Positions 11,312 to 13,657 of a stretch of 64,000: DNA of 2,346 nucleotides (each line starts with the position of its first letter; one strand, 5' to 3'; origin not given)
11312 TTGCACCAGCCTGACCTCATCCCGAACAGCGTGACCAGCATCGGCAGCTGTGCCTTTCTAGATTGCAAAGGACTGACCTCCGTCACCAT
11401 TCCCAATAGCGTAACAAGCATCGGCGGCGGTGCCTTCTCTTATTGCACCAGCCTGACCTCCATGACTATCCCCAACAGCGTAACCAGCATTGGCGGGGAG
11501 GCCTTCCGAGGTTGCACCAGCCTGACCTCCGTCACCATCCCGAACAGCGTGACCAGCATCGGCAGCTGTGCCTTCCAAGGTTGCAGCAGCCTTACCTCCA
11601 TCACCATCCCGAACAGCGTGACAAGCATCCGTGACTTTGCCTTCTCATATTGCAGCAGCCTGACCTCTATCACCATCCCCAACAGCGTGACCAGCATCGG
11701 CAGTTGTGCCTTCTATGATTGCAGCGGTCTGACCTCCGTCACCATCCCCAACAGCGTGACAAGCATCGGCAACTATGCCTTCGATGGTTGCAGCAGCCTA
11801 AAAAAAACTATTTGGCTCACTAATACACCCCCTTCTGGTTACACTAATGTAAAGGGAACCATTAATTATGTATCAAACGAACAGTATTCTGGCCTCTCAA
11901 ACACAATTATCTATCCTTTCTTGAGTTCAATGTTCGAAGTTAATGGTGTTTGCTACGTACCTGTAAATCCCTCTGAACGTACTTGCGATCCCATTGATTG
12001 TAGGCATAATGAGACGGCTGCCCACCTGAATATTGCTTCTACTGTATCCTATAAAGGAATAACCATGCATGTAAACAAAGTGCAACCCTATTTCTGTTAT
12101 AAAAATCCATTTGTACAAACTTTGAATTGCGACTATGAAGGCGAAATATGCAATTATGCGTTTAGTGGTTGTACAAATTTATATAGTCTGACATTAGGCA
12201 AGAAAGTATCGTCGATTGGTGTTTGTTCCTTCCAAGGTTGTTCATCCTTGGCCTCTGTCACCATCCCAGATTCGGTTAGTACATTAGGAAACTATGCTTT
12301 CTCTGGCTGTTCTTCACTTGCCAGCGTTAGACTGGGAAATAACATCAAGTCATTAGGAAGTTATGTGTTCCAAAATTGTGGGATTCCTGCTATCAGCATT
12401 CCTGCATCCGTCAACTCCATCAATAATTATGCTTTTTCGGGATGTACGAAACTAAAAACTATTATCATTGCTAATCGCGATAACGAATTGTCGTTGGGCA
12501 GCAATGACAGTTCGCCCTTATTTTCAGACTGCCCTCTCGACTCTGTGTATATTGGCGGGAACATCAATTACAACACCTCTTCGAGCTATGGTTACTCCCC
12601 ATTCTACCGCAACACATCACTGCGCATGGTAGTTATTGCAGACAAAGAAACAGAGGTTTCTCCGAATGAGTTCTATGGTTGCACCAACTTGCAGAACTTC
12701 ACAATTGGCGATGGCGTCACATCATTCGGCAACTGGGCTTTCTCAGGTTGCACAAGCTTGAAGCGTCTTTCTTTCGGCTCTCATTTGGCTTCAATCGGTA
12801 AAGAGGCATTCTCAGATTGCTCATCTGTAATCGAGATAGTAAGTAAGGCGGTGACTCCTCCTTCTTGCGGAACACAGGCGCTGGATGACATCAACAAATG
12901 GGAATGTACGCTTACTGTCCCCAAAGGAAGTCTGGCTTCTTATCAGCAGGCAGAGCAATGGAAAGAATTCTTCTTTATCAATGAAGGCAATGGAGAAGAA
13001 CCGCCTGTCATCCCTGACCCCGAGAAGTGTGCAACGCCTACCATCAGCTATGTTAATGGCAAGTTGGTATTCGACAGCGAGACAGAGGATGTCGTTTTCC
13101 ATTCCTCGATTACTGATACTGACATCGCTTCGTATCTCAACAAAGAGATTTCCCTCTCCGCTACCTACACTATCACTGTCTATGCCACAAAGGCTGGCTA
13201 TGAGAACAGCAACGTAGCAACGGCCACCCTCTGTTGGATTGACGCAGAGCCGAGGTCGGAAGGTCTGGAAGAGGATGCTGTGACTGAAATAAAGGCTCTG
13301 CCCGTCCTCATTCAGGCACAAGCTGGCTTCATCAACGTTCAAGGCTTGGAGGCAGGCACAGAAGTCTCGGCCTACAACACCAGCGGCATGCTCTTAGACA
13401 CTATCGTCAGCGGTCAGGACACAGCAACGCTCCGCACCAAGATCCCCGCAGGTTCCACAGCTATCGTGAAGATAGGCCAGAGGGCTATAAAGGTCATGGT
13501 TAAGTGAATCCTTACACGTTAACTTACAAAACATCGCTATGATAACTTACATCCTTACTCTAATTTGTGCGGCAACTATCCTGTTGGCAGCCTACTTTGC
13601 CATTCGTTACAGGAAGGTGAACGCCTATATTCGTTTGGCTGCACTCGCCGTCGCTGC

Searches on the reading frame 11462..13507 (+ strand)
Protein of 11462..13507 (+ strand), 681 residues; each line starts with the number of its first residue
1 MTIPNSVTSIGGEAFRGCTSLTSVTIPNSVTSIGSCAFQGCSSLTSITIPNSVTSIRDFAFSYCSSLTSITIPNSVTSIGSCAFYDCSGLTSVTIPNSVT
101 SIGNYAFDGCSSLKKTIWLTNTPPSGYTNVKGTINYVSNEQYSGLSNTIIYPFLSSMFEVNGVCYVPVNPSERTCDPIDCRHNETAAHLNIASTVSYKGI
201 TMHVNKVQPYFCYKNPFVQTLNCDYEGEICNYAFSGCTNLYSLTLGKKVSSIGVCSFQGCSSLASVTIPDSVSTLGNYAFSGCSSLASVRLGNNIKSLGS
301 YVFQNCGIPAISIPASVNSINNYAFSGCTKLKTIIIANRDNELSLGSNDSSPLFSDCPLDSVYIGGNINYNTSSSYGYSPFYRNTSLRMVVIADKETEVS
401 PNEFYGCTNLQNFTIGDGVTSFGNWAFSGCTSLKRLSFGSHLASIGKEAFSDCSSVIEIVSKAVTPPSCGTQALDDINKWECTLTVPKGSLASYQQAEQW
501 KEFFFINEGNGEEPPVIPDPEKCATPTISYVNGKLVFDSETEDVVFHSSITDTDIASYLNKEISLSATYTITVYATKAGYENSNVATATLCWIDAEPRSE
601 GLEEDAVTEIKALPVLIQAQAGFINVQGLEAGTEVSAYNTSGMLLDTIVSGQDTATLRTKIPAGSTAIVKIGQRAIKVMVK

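Call 84: search_protein_families(library=pfam, proteins=[window:11462-13507:+], max_evalue=0.00001)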
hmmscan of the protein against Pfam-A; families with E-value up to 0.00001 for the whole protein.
window:11462-13507:+ (681 aa): 3 families
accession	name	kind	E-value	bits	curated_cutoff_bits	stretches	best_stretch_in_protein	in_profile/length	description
PF13306.12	LRR_5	-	6.1e-107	353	27.7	4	2-114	17-127/127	BspA type Leucine rich repeat region (6 copies)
PF13855.12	LRR_8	-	6e-16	58.4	27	0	5-49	11-56/61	Leucine rich repeat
PF12799.13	LRR_4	-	4.4e-09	36.7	27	0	408-442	1-36/44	Leucine Rich repeats (2 copies)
